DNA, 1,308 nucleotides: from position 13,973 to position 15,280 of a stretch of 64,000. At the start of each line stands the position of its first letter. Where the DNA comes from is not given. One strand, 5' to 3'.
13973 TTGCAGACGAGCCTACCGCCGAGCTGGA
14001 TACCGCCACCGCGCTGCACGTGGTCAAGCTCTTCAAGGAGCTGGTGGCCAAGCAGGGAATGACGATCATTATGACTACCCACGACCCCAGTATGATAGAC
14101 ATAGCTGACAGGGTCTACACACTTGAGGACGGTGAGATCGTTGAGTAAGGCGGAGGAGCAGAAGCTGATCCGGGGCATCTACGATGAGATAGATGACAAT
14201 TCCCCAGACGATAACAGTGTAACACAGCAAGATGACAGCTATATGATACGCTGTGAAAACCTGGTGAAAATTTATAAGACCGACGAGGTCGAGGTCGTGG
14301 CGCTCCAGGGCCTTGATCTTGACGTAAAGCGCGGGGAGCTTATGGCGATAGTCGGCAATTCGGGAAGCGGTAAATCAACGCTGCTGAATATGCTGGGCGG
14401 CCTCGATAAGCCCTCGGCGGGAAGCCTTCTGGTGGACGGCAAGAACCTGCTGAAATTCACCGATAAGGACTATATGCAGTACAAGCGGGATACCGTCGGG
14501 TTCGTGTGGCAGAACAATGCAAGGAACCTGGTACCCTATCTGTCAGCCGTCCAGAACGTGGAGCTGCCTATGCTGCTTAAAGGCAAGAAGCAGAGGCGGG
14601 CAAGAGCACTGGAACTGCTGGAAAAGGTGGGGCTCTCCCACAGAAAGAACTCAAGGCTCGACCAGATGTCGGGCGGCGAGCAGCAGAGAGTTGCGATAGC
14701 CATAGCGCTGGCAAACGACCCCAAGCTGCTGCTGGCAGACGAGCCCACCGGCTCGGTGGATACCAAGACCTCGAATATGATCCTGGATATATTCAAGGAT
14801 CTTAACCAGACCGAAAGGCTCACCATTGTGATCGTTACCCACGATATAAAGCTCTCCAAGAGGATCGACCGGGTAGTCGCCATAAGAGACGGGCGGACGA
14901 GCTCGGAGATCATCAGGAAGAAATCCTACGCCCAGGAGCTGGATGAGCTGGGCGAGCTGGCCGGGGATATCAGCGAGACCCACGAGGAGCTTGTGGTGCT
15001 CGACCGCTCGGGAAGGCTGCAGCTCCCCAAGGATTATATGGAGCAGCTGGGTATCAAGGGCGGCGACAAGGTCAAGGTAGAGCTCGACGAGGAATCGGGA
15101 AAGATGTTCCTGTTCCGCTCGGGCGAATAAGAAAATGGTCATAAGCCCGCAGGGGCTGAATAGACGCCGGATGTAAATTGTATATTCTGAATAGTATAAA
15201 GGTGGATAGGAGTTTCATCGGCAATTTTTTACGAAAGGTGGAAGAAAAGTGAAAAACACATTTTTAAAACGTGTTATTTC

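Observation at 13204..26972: Ten-gene composite ABC locus mixing exporter-type ATPases with importer-type permeases and three unassigned envelope proteins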

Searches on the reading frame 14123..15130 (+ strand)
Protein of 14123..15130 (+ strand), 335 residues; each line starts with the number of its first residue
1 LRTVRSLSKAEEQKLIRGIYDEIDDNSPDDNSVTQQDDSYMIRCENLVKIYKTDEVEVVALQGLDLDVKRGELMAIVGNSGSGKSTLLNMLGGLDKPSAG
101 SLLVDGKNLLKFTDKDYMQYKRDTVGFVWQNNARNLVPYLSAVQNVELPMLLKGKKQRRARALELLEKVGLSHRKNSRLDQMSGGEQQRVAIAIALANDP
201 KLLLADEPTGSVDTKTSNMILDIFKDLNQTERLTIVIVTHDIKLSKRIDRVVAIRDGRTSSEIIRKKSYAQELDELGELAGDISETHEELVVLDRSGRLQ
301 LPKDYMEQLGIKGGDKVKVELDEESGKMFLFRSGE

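Call 3: search_protein_families(library=pfam, proteins=[window:14123-15130:+], max_evalue=0.01)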
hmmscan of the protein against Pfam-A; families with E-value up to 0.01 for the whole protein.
window:14123-15130:+ (335 aa): 9 families
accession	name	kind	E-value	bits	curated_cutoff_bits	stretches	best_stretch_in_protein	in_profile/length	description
PF00005.33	ABC_tran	-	6e-35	121.3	25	1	61-209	1-136/137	ABC transporter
PF13304.12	AAA_21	-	1.4e-07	32.3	27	1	166-244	222-302/304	AAA domain, putative AbiEii toxin, Type IV TA system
PF02463.25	SMC_N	-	1.3e-06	28.4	40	1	72-256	25-213/220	RecF/RecN/SMC N terminal domain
PF04014.23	MazE_antitoxin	-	1.1e-05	25.7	24.7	1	293-324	4-35/48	Antidote-toxin recognition MazE, bacterial antitoxin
PF03193.22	RsgA_GTPase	-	0.00018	21.8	30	1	39-93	74-128/174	RsgA GTPase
PF13555.12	AAA_29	-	0.00041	20.5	27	1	65-88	16-39/61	P-loop containing region of AAA domain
PF13401.12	AAA_22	-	0.0018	19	27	1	72-142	6-33/130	AAA domain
PF01078.27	Mg_chelatase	-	0.0023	17.8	20.3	0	179-294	2-113/207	Magnesium chelatase, subunit ChlI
PF01926.29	MMR_HSR1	-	0.0073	16.9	21.9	0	74-101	2-28/113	50S ribosome-binding GTPase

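Call 4: search_protein_families(library=ncbifam, proteins=[window:14123-15130:+], max_evalue=0.01)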
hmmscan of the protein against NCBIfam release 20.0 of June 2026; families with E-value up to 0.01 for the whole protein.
window:14123-15130:+ (335 aa): 200 families (the best 25 are shown)
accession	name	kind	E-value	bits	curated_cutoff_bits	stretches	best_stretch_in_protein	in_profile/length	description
TIGR02211.1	LolD_lipo_ex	equivalog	2.4e-69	233.2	307.75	1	41-258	1-218/221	lipoprotein-releasing ABC transporter ATP-binding protein LolD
NF008639.0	PRK11629.1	equivalog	1.3e-63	214.5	360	1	39-263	4-228/234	lipoprotein-releasing ABC transporter ATP-binding protein LolD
NF007826.0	PRK10535.1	equivalog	3.4e-59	200.7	966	1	43-265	6-227/648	macrolide ABC transporter ATP-binding protein/permease MacB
TIGR03608.1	L_ocin_972_ABC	subfamily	1.9e-57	194.1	254.85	1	47-254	4-206/206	putative bacteriocin export ABC transporter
NF007879.0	PRK10584.1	equivalog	7e-57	192.8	336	1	43-260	8-225/228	putative ABC transporter ATP-binding protein YbbA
NF038007.1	ABC_ATP_DarD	equivalog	1.7e-54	184.6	375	1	41-258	1-217/218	darobactin export ABC transporter ATP-binding protein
TIGR02315.1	ABC_phnC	equivalog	2.1e-52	178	266.1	1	41-259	1-224/243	phosphonate ABC transporter ATP-binding protein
TIGR02673.1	FtsE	equivalog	5.6e-52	176.5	264.85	1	41-257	1-213/214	cell division ATP-binding protein FtsE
TIGR02982.1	heterocyst_DevA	subfamily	5.7e-51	173.2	295.8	1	42-258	2-218/220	ABC exporter ATP-binding subunit, DevA family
TIGR02314.1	ABC_MetN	equivalog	1.1e-48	166.1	499.7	1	41-269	1-225/343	methionine ABC transporter ATP-binding protein MetN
TIGR01186.1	proV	subfamily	4.2e-45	154.4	326.6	1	59-258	7-207/363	betaine/proline/choline family ABC transporter ATP-binding protein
TIGR04521.1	ECF_ATPase_2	equivalog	7.3e-44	149.9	330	1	42-282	1-245/279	energy-coupling factor transporter ATPase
NF007027.0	PRK09493.1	equivalog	2.4e-43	148.2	379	1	42-260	2-215/240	glutamine ABC transporter ATP-binding protein GlnQ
NF008428.0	PRK11264.1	equivalog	4.1e-43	147.4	406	1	41-262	3-225/250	L-cystine ABC transporter ATP-binding protein TcyN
TIGR03005.1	ectoine_ehuA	equivalog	3.9e-42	144.2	345.4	1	57-260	12-226/252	ectoine/hydroxyectoine ABC transporter ATP-binding protein EhuA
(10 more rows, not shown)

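Call 27: find_homologous_proteins(query=window:14123-15127:+, max_evalue=1e-10)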
Query window:14123-15127:+ (335 aa): 8000 proteins with E <= 1e-10 among 8000 candidates; the best 120 are listed.
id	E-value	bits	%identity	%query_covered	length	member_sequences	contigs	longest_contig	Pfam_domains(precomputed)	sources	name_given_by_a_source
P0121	3.2e-205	699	99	98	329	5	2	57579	PF04014.24,PF00005.34,PF02463.26,PF13304.13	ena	-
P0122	8.2e-184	629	87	100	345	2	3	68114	PF04014.24,PF00005.34,PF02463.26,PF13304.13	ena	-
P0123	2.3e-182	624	89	98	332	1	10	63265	PF04014.24,PF00005.34,PF02463.26,PF13304.13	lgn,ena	-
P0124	2.8e-182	624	89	98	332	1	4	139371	PF04014.24,PF00005.34,PF02463.26,PF13304.13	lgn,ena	-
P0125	1.9e-180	618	87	98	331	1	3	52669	PF04014.24,PF00005.34,PF02463.26,PF13304.13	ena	-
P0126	7.5e-180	616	87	98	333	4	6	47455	PF00005.34,PF02463.26,PF13304.13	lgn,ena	-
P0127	1.8e-173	595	86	96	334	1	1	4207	PF00005.34,PF02463.26,PF13304.13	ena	-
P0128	2.1e-173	595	86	96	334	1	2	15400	PF00005.34,PF02463.26,PF13304.13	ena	-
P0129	2.1e-173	594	86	96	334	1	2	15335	PF00005.34,PF02463.26,PF13304.13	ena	-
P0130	5.4e-173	593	87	95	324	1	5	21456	PF00005.34,PF02463.26,PF13304.13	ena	-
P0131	5.6e-173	593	87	95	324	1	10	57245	PF00005.34,PF02463.26,PF13304.13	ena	-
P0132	6.4e-173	593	86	96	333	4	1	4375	PF00005.34,PF02463.26,PF13304.13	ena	-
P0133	6.9e-173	593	84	97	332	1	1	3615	PF00005.34,PF02463.26,PF13304.13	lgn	-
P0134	8.8e-173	592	83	97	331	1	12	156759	PF00005.34,PF02463.26,PF13304.13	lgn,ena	-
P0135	2.4e-172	591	68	88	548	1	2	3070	PF00005.34,PF13476.13,PF13555.13,PF13401.13,PF03193.23,PF02463.26,PF25199.2,PF13304.13,PF20720.4,PF13191.13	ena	-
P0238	1.0e-155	536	82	91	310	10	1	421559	PF00005.34,PF02463.26,PF13304.13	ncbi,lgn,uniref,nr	ncbi:ABC-type lipoprotein export system, ATPase component [Ruminococcus albus]|uniref:ABC-type lipop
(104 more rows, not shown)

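Call 42: find_encoding_contigs(protein=P0238, flank=10000, max_places=2)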
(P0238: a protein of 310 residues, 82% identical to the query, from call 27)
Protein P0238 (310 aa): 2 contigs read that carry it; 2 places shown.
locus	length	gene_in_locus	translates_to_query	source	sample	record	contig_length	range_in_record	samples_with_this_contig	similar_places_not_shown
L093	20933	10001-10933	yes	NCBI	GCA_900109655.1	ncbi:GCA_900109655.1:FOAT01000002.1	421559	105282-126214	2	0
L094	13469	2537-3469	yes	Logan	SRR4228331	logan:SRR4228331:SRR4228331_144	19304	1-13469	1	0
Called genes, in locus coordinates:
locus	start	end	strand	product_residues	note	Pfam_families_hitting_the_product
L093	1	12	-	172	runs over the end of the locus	-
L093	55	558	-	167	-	-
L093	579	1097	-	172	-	-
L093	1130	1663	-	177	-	-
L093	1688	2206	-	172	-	-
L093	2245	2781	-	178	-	-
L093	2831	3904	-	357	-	-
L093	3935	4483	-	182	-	-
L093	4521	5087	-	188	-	PF00588:SpoU_methylase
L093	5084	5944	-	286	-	PF08543:Phos_pyr_kin, PF00294:PfkB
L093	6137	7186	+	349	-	PF00036:EF-hand_1 (faint), PF00404:Dockerin_1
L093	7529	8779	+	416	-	-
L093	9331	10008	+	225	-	PF02463:SMC_N (faint), PF00005:ABC_tran, PF13175:AAA_15 (faint), PF13304:AAA_21 (faint)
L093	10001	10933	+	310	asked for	PF00005:ABC_tran, PF02463:SMC_N (weak), PF13304:AAA_21 (faint)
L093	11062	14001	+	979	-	PF01547:SBP_bac_1, PF13416:SBP_bac_8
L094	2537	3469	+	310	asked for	PF00005:ABC_tran, PF02463:SMC_N (weak), PF13304:AAA_21 (faint)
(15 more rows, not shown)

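Call 48: search_solved_structures(query=window:14123-15127:+, max_evalue=1e-20)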
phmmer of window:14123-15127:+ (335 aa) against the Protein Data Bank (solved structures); distinct sequences matched with E-value up to 1e-20: 204 (the best 60 are shown).
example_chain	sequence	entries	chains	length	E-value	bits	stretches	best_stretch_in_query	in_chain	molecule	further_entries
8j5q_D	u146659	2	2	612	3.6e-63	217.6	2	42-259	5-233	Uncharacterized ABC transporter ATP-binding protein Rv1281c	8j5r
8j5s_D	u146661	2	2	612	2.6e-62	214.8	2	42-259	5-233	Uncharacterized ABC transporter ATP-binding protein Rv1281c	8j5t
7mdy_D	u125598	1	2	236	1.5e-57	199.2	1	41-264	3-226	Lipoprotein-releasing system ATP-binding protein LolD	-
9rlc_D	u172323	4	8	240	1.7e-57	199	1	40-263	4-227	Lipoprotein-releasing system ATP-binding protein LolD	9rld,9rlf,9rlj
7v8l_D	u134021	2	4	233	1.8e-57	199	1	40-263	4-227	Lipoprotein-releasing system ATP-binding protein LolD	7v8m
9rle_D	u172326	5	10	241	1.8e-57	198.9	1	40-263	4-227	Lipoprotein-releasing system ATP-binding protein LolD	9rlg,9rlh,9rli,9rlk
7arh_F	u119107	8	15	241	1.8e-57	198.9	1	40-263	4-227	Lipoprotein-releasing system ATP-binding protein LolD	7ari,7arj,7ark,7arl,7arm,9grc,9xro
7v8i_D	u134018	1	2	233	4.6e-57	197.6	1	40-263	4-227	Lipoprotein-releasing system ATP-binding protein LolD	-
9gvk_D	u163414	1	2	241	4.6e-57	197.6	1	40-263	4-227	Lipoprotein-releasing system ATP-binding protein LolD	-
8wd9_D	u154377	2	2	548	6.5e-57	197.1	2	45-262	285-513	Probable dipeptide-transport ATP-binding protein ABC transporter DppD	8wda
8wdb_D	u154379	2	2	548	4.5e-56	194.3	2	45-262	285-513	Probable dipeptide-transport ATP-binding protein ABC transporter DppD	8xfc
1f3o_A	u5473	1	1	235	8.4e-56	193.4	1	41-262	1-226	HYPOTHETICAL ABC TRANSPORTER ATP-BINDING PROTEIN MJ0796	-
1l2t_A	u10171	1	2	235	2.2e-55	192.1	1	41-262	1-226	Hypothetical ABC transporter ATP-binding protein MJ0796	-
7mdx_D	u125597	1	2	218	3.5e-55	191.4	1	41-257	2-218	Lipoprotein-releasing system ATP-binding protein LolD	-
3tif_A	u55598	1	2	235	3.4e-54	188.1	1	41-262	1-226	Uncharacterized ABC transporter ATP-binding protein MJ0796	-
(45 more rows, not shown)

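Call 66: predict_structure(alignment_id=A4)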
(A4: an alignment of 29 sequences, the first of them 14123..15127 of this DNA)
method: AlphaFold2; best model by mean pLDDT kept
length: 335 residues; sequences in the alignment: 29
mean_pLDDT: 52.8   pTM: 0.48
mean pLDDT of the five models: 52.8, 45.5, 44.9, 44.7, 44.7
residues with pLDDT >= 90: 0; 70-90: 18; 50-70: 183; < 50: 134
segments of 3 or more residues with pLDDT < 50: 1-34, 44-64, 79-82, 99-101, 131-146, 209-211, 253-297
pLDDT, mean of each block of 10 residues (from residue 1): 39 37 30 46 41 27 49 52 54 55 58 66 58 42 43 59 67 66 68 69 61 62 72 66 59 42 40 41 36 45 63 65 63 57
secondary structure, 60 per line:
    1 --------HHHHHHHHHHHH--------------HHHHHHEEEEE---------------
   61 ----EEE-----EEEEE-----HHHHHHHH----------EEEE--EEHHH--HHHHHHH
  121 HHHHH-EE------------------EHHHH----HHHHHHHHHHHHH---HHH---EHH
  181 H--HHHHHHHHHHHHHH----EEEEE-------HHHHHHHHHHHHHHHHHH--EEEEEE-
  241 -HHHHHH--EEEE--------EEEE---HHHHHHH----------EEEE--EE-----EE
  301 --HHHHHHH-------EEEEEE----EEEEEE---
elements in order: H9-20 H35-40 E41-45 E65-67 E73-77 H83-90 E101-104 H114-125 H148-151 H156-168 H184-197 E202-206 H214-231 E234-239 H242-247 E250-253 E262-265 H269-275 E286-289 H303-309 E317-322 E327-332

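Call 77: search_dna_similar(query=window:14240-15127:+, collection=plasmids, mode=protein, max_evalue=1e-30, max_rows=40)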
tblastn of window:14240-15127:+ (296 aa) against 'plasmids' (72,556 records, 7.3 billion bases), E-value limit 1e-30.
Records with a match: 4229; places in all: 6079; records where one place covers at least 80% of the query: 374.
Best place of each record, by identity: 60-80% 1; <60% 4228.
By first word of the organism name: Escherichia 1212; Rhizobium 381; Staphylococcus 352; Bacillus 276; Klebsiella 193; Sinorhizobium 138; Ralstonia 137; Streptomyces 119; Citrobacter 93; Agrobacterium 84; and 259 more.
By predicted mobility (MOB-suite, as given by PLSDB): conjugative 1707; non-mobilizable 1600; mobilizable 922.
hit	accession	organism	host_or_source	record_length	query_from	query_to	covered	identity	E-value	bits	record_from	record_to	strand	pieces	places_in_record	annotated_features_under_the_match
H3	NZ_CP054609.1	Paenibacillus cellulosilyticus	cell culture,soil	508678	2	285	96%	61.3%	8e-109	353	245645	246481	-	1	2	ATP-binding cassette domain-containing protein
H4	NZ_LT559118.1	Nonomuraea gerenzanensis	-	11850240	3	285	96%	52.6%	4e-87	291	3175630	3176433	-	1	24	none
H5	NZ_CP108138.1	Streptomyces sp. NBC_00184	-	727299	2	285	96%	51.4%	3e-85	285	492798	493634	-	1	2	ABC transporter ATP-binding protein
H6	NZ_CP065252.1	Streptomyces clavuligerus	cell culture,lab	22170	2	285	96%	50.2%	5e-81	273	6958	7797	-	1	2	ATP-binding cassette domain-containing protein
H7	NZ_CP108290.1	Kitasatospora sp. NBC_00039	-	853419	3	287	96%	47.0%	6e-81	273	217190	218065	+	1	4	ABC transporter ATP-binding protein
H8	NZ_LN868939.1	Nocardia farcinica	not known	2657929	2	236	79%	45.1%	3e-51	187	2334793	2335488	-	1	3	none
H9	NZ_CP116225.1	Actinomyces oris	Homo sapiens,Cell culture,oral cavity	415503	2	269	91%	39.1%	3e-41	159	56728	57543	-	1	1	ABC transporter ATP-binding protein | ABC transporter permease | peptidoglycan-binding protein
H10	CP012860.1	Persicobacter sp. JZB09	cell culture,soil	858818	2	234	79%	44.7%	4e-57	204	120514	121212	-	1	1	record has no annotation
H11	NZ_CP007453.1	Peptoclostridium acidaminophilum DSM 3953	black mud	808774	2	233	78%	44.9%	7e-57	204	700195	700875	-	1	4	ABC transporter ATP-binding protein | efflux RND transporter periplasmic adaptor subunit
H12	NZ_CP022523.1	Pseudoalteromonas sp. NC201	pure culture,sea water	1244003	2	227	76%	45.6%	2e-49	182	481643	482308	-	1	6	none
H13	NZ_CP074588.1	Pseudoalteromonas piscicida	mixed culture,water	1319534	2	227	76%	45.6%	2e-49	182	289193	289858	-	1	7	none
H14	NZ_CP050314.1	Shewanella aestuarii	Perinereis linea,Single cell,intestinal ...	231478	3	282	95%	36.4%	9e-43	163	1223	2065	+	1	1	ABC transporter ATP-binding protein | cytochrome c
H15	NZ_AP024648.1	Arthrobacter sp. StoSoilB13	-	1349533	2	224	75%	45.6%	1e-53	195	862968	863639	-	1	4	record has no annotation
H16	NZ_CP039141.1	Haloferax mediterranei ATCC 33500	Cell culture,Spain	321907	2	218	73%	46.8%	1e-46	174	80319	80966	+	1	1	ABC transporter ATP-binding protein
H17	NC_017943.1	Haloferax mediterranei ATCC 33500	-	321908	2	218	73%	46.8%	1e-46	174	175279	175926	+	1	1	ABC transporter ATP-binding protein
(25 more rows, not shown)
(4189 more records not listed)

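Call 78: get_annotated_region(hit=H3, flank=9000)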
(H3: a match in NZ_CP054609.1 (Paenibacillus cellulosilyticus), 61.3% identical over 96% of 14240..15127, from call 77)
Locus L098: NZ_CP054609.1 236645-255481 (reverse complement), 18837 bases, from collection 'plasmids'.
description: Paenibacillus cellulosilyticus strain KACC 14175 plasmid unnamed1, complete sequence
organism: Paenibacillus cellulosilyticus (NCBI taxid 375489)
taxonomy: Bacteria; Bacillota; Bacilli; Bacillales; Paenibacillaceae; Paenibacillus; Paenibacillus cellulosilyticus
host: -; source: cell culture,soil; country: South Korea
typing (MOB-suite, as given by PLSDB): non-mobilizable
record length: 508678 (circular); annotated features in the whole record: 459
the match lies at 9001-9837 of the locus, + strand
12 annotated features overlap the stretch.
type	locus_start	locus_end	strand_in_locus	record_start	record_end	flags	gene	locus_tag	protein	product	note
CDS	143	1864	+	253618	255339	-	-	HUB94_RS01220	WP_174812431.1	methyl-accepting chemotaxis protein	-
CDS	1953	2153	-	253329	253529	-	-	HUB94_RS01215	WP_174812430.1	hypothetical protein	-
CDS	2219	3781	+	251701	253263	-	-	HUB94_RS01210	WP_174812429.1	IS1182 family transposase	-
CDS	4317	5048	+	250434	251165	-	-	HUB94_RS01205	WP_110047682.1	ABC transporter ATP-binding protein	-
CDS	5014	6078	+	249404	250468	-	-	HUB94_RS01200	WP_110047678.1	efflux RND transporter periplasmic adaptor subunit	GO:0006810 - transport [Evidence IEA]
CDS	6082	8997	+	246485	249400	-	-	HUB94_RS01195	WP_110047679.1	ABC transporter permease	-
CDS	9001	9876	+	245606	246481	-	-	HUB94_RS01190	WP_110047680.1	ATP-binding cassette domain-containing protein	-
CDS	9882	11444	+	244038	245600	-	-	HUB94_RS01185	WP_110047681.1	extracellular solute-binding protein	-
CDS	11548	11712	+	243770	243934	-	-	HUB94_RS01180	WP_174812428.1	hypothetical protein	-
CDS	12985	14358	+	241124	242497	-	-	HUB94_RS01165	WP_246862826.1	IS110 family transposase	-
CDS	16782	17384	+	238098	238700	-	-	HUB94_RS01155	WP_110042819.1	hypothetical protein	-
CDS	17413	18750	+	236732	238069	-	-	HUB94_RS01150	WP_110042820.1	hypothetical protein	-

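Call 79: get_annotated_region(hit=H5, flank=9000)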
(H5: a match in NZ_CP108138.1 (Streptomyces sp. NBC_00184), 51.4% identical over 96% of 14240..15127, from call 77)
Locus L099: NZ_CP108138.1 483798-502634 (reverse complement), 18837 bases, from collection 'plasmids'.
description: Streptomyces sp. NBC_00184 plasmid unnamed1, complete sequence
organism: Streptomyces sp. NBC_00184 (NCBI taxid 2975673)
taxonomy: Bacteria; Actinomycetota; Actinomycetes; Kitasatosporales; Streptomycetaceae; Streptomyces; Streptomyces sp. NBC 00184
host: -; source: -; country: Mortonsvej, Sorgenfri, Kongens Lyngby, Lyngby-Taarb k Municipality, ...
typing (MOB-suite, as given by PLSDB): non-mobilizable
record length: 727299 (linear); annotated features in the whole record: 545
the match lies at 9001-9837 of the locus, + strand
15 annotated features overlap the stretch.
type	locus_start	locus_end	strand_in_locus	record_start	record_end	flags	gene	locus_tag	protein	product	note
CDS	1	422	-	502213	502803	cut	-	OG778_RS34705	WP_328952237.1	lytic polysaccharide monooxygenase auxiliary activity family 9 protein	-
CDS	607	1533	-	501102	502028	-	-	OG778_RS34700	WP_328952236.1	PP2C family protein-serine/threonine phosphatase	-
CDS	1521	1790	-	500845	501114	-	-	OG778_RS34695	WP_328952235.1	hypothetical protein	-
CDS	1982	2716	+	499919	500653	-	-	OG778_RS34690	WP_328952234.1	ABC transporter ATP-binding protein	-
CDS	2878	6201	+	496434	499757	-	-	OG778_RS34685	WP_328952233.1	FtsX-like permease family protein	-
CDS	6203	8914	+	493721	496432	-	-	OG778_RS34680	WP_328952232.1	FtsX-like permease family protein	-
CDS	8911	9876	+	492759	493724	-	-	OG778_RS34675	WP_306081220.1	ABC transporter ATP-binding protein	-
CDS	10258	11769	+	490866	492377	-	-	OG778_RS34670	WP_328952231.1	FUSC family protein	-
CDS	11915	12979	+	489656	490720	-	-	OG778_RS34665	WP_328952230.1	lactonase family protein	-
CDS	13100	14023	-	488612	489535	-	-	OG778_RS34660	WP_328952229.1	hypothetical protein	-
CDS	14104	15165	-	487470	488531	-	-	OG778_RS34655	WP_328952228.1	BadF/BadG/BcrA/BcrD ATPase family protein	-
CDS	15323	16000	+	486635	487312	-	-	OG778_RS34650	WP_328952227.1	uracil-DNA glycosylase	GO:0006284 - base-excision repair [Evidence IEA]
CDS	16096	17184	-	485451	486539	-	-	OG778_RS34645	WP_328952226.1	exo-alpha-sialidase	-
CDS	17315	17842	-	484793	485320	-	-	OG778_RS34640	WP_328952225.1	GNAT family N-acetyltransferase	-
CDS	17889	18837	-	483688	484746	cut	-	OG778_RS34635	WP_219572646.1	LacI family DNA-binding transcriptional regulator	-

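Call 80: get_annotated_region(hit=H6, flank=7000)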
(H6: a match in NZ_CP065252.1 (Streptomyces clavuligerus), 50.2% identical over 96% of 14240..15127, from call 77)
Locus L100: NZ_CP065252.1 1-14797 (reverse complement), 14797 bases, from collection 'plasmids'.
description: Streptomyces clavuligerus strain F1D4 plasmid pF1D4D, complete sequence
organism: Streptomyces clavuligerus (NCBI taxid 1901)
taxonomy: Bacteria; Actinomycetota; Actinomycetes; Kitasatosporales; Streptomycetaceae; Streptomyces; Streptomyces clavuligerus
host: -; source: cell culture,lab; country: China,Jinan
typing (MOB-suite, as given by PLSDB): non-mobilizable
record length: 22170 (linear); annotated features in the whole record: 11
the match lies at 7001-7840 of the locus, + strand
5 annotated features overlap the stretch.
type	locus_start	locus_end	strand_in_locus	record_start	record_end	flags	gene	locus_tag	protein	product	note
CDS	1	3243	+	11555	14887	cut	-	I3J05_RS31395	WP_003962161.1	FtsX-like permease family protein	-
CDS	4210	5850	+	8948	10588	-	-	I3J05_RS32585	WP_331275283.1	hypothetical protein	-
CDS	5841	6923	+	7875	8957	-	-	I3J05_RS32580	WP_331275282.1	FtsX-like permease family protein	-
CDS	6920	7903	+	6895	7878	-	-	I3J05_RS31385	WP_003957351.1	ATP-binding cassette domain-containing protein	-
CDS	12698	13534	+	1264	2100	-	-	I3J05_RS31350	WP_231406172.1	hypothetical protein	-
